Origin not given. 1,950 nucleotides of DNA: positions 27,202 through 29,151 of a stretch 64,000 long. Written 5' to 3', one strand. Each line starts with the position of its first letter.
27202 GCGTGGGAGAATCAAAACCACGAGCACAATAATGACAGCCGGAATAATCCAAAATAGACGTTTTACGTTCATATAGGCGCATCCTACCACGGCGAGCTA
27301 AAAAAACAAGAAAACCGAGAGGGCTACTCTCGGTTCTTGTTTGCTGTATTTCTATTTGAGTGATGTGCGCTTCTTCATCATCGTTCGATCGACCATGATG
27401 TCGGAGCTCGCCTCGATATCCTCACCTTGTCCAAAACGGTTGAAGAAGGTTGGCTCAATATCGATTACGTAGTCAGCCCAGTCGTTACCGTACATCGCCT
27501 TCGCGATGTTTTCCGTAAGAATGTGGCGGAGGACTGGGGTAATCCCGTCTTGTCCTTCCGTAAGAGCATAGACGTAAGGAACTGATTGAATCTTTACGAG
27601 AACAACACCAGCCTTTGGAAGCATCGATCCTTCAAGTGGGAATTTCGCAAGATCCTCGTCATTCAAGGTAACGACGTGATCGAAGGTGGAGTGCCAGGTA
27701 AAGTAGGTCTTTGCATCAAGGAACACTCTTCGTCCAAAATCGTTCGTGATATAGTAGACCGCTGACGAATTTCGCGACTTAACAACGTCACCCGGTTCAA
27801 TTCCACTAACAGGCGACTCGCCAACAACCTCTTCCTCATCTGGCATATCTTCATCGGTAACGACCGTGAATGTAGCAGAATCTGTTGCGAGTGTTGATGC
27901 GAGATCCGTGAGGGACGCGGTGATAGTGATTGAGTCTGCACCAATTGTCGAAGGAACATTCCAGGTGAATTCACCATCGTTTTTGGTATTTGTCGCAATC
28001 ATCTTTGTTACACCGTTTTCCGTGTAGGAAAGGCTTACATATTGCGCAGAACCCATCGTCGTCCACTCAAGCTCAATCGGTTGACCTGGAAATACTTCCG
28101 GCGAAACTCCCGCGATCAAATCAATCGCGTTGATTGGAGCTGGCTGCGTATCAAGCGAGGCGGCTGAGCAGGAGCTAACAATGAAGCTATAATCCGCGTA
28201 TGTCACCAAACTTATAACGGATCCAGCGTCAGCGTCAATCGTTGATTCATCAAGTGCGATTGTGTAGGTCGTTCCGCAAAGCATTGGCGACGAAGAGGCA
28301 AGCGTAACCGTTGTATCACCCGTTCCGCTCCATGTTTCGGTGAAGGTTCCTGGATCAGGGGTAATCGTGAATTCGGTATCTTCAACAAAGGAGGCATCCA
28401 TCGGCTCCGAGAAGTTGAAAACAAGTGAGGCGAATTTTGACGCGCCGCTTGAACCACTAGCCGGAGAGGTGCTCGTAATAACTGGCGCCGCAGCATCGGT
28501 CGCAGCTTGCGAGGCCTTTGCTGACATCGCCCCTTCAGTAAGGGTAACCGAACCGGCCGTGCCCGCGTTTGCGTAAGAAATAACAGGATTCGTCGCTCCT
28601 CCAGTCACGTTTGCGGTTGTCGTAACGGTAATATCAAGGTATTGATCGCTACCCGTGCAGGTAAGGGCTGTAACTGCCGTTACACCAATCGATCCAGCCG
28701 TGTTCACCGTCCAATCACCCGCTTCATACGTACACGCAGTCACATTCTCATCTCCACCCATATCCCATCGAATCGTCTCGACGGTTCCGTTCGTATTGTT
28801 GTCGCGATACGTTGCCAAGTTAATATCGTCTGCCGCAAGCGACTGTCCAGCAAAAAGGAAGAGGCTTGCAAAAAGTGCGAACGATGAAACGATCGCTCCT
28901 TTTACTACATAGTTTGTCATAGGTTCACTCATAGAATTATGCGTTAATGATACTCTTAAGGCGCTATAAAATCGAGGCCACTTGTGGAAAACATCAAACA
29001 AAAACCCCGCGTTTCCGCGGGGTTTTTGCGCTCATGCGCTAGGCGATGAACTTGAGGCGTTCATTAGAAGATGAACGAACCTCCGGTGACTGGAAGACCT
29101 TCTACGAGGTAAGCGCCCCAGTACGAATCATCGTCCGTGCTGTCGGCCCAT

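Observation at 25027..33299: Roughly 130-aa domain not recognised as a known family, shared by three adjacent secreted proteins (C-terminal in two, N-terminal in one), with an identical C-terminal tail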

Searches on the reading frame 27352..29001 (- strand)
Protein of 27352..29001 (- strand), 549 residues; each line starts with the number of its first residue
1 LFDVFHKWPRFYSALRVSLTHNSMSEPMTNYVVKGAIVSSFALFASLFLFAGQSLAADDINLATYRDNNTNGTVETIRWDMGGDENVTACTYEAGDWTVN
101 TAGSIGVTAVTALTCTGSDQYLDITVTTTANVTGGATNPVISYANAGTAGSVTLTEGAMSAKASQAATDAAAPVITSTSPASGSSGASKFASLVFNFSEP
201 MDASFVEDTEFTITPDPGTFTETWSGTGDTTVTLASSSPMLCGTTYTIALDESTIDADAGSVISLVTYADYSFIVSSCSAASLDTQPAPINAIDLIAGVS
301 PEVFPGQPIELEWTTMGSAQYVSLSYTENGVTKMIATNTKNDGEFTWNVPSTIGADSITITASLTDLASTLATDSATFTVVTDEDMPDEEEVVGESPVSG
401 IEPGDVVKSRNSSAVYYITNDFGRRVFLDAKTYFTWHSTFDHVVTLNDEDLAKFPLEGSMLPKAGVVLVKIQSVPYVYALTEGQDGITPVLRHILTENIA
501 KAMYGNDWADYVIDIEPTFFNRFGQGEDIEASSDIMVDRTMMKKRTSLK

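Call 3: search_protein_families(library=pfam, proteins=[window:27352-29001:-], max_evalue=1)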
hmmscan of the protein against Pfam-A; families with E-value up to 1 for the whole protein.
window:27352-29001:- (549 aa): 3 families
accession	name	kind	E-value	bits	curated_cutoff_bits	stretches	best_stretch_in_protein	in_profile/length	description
PF13205.12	Big_5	-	2.3e-10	41.6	23.6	1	169-273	1-103/105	Bacterial Ig-like domain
PF10223.15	Menorin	-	0.0085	16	25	1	286-385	120-213/242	Menorin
PF16341.10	DUF4971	-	0.07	13.4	31.3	1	211-251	90-126/141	Domain of unknown function (DUF4971)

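Call 25: search_protein_families(library=ncbifam, proteins=[window:27352-29001:-], max_evalue=1)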
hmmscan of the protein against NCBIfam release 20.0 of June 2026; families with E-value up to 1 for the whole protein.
window:27352-29001:- (549 aa): 0 families
